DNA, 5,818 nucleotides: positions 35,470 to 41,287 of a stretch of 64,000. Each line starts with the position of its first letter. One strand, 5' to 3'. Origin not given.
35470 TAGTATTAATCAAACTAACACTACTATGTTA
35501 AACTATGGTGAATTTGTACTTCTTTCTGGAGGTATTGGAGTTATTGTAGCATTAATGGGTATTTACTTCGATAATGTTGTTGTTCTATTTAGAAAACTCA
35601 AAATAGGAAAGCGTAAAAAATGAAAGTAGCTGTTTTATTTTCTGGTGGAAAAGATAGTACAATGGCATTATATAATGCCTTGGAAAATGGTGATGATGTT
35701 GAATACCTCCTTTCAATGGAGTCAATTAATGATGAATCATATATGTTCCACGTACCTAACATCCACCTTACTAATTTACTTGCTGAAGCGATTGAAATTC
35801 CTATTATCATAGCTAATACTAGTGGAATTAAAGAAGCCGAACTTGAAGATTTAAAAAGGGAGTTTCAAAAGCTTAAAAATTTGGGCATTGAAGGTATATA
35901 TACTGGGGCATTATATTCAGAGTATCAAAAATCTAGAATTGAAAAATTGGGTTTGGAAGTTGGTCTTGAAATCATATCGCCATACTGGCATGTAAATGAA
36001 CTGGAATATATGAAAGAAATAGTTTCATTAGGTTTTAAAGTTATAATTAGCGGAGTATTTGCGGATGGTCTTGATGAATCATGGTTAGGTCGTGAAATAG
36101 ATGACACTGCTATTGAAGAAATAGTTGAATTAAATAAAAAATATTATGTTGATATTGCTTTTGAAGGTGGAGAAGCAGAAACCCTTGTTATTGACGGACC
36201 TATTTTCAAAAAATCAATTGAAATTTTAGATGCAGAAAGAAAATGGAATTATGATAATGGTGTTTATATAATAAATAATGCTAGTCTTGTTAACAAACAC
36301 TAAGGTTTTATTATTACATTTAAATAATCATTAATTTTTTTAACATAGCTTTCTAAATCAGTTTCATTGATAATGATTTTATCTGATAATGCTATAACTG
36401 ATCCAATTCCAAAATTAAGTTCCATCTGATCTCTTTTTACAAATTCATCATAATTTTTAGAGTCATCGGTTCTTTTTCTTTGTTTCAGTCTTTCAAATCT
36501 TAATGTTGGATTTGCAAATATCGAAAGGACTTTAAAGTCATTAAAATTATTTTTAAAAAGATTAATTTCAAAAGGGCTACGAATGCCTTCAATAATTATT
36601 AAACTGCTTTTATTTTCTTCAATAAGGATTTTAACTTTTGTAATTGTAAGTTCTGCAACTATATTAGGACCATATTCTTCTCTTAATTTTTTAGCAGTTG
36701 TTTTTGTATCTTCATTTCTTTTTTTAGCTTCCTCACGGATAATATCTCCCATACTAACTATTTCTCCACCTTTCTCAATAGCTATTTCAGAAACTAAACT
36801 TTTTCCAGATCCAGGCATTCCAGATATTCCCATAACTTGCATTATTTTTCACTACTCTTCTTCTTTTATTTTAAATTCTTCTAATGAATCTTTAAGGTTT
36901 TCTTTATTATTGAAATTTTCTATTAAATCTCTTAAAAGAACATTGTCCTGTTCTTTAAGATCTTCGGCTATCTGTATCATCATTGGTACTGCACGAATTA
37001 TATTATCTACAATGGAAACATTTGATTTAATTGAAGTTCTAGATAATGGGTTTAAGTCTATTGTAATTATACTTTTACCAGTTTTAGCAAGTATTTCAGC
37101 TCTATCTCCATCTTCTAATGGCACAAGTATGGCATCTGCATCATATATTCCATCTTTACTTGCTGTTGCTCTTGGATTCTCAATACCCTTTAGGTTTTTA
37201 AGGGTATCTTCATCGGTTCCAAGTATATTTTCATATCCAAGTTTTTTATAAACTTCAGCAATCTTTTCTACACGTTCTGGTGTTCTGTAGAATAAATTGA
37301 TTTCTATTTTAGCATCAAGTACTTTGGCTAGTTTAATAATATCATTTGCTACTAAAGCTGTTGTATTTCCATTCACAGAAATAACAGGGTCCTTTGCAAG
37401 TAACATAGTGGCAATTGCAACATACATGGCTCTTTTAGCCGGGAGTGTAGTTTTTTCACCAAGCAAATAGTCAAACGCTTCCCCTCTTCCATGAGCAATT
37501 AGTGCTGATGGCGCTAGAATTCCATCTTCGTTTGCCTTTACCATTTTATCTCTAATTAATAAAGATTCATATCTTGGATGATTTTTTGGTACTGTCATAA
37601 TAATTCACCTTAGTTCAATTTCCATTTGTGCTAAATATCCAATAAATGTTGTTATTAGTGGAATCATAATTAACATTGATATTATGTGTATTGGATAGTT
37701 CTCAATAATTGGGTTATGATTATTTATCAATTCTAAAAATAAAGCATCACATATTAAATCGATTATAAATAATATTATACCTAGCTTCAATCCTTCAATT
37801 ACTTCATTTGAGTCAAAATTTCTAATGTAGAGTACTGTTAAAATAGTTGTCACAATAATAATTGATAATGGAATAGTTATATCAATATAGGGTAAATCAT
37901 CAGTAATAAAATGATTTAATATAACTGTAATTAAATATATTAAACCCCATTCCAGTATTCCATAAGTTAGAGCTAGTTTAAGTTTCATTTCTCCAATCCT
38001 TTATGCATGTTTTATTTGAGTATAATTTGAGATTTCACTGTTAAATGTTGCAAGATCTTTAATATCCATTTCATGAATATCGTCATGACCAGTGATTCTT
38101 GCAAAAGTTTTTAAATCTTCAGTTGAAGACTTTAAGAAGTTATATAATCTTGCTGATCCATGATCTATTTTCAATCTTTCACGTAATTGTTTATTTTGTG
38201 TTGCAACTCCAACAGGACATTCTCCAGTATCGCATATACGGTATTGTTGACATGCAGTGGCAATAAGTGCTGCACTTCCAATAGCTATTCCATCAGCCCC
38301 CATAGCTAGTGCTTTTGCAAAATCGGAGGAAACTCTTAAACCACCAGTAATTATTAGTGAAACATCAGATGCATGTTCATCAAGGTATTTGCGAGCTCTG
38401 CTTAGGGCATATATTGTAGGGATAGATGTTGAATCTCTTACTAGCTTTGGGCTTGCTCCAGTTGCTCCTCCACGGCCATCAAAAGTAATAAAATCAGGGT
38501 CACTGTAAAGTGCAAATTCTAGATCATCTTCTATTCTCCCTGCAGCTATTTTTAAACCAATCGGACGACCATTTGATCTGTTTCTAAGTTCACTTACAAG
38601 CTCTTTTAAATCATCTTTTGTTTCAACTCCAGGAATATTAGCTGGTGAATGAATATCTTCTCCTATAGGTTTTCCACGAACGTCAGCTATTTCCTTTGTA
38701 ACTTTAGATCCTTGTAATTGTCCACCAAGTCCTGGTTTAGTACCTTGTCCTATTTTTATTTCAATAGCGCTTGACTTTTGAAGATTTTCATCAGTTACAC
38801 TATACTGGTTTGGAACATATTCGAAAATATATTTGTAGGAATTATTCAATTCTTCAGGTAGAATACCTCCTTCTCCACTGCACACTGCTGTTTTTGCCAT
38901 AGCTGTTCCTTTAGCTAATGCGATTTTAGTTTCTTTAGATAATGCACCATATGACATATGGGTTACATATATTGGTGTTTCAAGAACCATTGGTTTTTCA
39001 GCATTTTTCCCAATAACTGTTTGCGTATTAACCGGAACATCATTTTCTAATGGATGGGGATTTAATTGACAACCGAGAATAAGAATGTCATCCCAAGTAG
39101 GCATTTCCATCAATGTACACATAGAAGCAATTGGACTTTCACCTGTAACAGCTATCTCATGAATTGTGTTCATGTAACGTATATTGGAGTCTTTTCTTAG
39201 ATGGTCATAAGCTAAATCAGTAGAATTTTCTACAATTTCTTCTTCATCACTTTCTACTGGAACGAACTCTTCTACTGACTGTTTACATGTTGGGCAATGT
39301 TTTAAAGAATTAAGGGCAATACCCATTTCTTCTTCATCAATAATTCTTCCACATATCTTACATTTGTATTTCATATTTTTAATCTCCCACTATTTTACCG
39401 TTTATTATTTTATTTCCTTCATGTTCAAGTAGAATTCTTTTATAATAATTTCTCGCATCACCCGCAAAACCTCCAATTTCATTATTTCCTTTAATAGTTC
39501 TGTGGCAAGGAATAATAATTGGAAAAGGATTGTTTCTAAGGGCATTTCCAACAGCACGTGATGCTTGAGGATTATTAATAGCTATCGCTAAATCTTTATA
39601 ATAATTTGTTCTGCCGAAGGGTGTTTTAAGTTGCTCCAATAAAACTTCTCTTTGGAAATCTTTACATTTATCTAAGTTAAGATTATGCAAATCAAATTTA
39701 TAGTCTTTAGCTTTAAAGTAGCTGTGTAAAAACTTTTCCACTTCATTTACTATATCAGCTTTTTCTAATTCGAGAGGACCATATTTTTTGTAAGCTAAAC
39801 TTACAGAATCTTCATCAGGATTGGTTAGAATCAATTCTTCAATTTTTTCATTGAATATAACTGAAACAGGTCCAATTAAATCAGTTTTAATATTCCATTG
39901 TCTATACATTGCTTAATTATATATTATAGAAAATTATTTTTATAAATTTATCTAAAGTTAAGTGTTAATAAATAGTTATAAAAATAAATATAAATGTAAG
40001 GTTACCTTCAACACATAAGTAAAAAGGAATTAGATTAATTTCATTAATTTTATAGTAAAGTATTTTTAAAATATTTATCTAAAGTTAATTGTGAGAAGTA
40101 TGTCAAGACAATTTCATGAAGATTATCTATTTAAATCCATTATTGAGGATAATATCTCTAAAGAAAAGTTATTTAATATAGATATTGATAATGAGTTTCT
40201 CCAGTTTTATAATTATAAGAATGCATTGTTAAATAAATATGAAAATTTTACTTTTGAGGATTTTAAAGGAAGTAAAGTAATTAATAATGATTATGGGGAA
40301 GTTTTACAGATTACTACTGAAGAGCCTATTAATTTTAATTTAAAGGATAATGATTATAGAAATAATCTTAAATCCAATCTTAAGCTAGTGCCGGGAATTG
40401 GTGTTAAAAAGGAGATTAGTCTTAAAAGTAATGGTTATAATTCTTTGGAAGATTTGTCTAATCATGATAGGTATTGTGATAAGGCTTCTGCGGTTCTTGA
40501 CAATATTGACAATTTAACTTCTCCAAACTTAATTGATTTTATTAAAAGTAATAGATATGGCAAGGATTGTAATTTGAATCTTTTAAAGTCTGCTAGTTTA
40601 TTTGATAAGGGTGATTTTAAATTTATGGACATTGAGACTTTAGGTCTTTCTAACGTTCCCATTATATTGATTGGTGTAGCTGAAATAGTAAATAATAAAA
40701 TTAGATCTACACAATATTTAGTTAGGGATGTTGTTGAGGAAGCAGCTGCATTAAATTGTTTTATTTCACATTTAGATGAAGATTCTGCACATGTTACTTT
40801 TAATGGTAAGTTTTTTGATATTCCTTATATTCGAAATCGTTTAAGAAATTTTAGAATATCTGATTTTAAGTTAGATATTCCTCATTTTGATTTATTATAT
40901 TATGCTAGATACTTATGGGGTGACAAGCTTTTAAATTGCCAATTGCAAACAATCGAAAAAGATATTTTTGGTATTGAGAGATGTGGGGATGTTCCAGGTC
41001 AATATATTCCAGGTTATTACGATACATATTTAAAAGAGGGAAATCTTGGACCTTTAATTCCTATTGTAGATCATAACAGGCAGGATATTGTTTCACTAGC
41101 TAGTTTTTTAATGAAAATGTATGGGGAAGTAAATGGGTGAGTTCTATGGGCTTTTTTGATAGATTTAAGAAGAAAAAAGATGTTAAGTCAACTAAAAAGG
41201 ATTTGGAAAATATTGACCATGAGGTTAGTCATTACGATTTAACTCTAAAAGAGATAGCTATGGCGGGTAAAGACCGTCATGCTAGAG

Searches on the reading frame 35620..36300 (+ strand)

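Call 15: search_protein_families(library=pfam, proteins=[window:35620-36300:+], max_evalue=0.001)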
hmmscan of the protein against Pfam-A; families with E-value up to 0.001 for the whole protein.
window:35620-36300:+ (227 aa): 1 family
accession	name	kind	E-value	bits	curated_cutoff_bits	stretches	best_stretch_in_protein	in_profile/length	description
PF01902.24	Diphthami_syn_2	-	1.2e-80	270.6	23.2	1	1-222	1-218/219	Diphthamide synthase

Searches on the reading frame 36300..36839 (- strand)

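Call 15: search_protein_families(library=pfam, proteins=[window:36300-36839:-], max_evalue=0.001)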
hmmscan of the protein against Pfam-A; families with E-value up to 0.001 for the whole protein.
window:36300-36839:- (179 aa): 4 families
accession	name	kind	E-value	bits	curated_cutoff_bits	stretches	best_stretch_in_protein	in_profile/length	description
PF13207.12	AAA_17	-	1.3e-12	48.6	27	1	7-131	2-133/136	AAA domain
PF13238.12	AAA_18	-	1.9e-09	38.5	29.4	1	4-129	2-119/128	AAA domain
PF01121.26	CoaE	-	6.1e-05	23.2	27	1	2-111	2-112/180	Dephospho-CoA kinase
PF13671.12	AAA_33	-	0.00019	22.2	27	1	6-131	5-129/143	AAA domain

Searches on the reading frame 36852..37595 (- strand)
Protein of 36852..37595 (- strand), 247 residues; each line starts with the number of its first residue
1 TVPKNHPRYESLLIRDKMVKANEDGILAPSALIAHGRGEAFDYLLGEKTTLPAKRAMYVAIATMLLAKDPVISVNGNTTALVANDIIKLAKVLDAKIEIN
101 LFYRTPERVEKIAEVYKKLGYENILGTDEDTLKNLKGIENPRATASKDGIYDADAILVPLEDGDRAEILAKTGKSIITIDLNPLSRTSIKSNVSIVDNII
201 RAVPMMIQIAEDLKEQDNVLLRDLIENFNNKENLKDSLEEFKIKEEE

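Call 15: search_protein_families(library=pfam, proteins=[window:36852-37595:-], max_evalue=0.001)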
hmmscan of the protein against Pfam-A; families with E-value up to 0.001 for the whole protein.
window:36852-37595:- (247 aa): 1 family
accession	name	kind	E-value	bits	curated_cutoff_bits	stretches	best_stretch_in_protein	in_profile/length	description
PF02006.22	PPS_PS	-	3.8e-70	235.5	26.4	1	64-240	1-175/176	Phosphopantothenate/pantothenate synthetase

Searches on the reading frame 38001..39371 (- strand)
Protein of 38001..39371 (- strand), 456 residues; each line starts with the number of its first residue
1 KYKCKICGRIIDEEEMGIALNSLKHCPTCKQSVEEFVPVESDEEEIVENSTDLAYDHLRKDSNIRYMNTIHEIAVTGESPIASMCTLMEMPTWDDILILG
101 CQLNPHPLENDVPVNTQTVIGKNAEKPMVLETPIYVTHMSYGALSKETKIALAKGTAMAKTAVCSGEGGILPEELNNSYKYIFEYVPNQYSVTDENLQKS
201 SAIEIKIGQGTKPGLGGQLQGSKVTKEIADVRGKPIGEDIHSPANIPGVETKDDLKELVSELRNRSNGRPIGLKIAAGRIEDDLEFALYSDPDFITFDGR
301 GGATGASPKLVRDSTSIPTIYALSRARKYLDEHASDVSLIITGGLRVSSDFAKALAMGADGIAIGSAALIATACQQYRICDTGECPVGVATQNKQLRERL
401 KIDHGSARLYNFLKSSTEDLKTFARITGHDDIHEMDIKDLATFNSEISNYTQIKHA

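Call 14: search_protein_families(library=pfam, proteins=[window:38001-39371:-], max_evalue=0.0001)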
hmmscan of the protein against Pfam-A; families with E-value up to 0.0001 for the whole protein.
window:38001-39371:- (456 aa): 3 families
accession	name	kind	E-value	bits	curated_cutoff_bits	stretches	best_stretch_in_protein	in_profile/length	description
PF01645.23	Glu_synthase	-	4.6e-92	309.5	20.4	1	118-429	53-368/369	Conserved region in glutamate synthase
PF01070.24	FMN_dh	-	2.9e-07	30.3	24.9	1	316-375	256-312/350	FMN-dependent dehydrogenase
PF00478.31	IMPDH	-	1.2e-05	24.9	25.6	1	315-367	188-238/345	IMP dehydrogenase / GMP reductase domain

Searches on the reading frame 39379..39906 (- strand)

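Call 14: search_protein_families(library=pfam, proteins=[window:39379-39906:-], max_evalue=0.0001)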
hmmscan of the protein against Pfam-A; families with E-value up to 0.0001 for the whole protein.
window:39379-39906:- (175 aa): 1 family
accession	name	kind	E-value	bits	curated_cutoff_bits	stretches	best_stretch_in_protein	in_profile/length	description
PF01035.26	DNA_binding_1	-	1.3e-23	83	27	1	83-164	1-80/81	6-O-methylguanine DNA methyltransferase, DNA binding domain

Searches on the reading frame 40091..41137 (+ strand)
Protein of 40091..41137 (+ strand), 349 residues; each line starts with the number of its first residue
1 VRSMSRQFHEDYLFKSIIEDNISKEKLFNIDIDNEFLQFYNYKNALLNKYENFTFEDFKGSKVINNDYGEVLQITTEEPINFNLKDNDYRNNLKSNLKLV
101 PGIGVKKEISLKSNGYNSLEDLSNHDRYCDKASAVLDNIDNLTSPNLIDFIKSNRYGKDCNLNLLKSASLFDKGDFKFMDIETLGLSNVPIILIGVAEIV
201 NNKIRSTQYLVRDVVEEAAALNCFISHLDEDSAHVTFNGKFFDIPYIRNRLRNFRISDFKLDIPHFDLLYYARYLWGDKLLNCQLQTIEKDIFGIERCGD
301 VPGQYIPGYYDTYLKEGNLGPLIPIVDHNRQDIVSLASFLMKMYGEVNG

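Call 14: search_protein_families(library=pfam, proteins=[window:40091-41137:+], max_evalue=0.0001)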
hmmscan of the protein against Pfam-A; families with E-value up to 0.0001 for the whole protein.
window:40091-41137:+ (349 aa): 2 families
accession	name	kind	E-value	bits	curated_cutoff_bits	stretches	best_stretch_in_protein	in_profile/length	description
PF13482.12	RNase_H_2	-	3.5e-31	108.8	22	1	178-340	2-161/165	RNase_H superfamily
PF03104.25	DNA_pol_B_exo1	-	6.4e-06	26.2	23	1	210-260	136-188/242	DNA polymerase family B, exonuclease domain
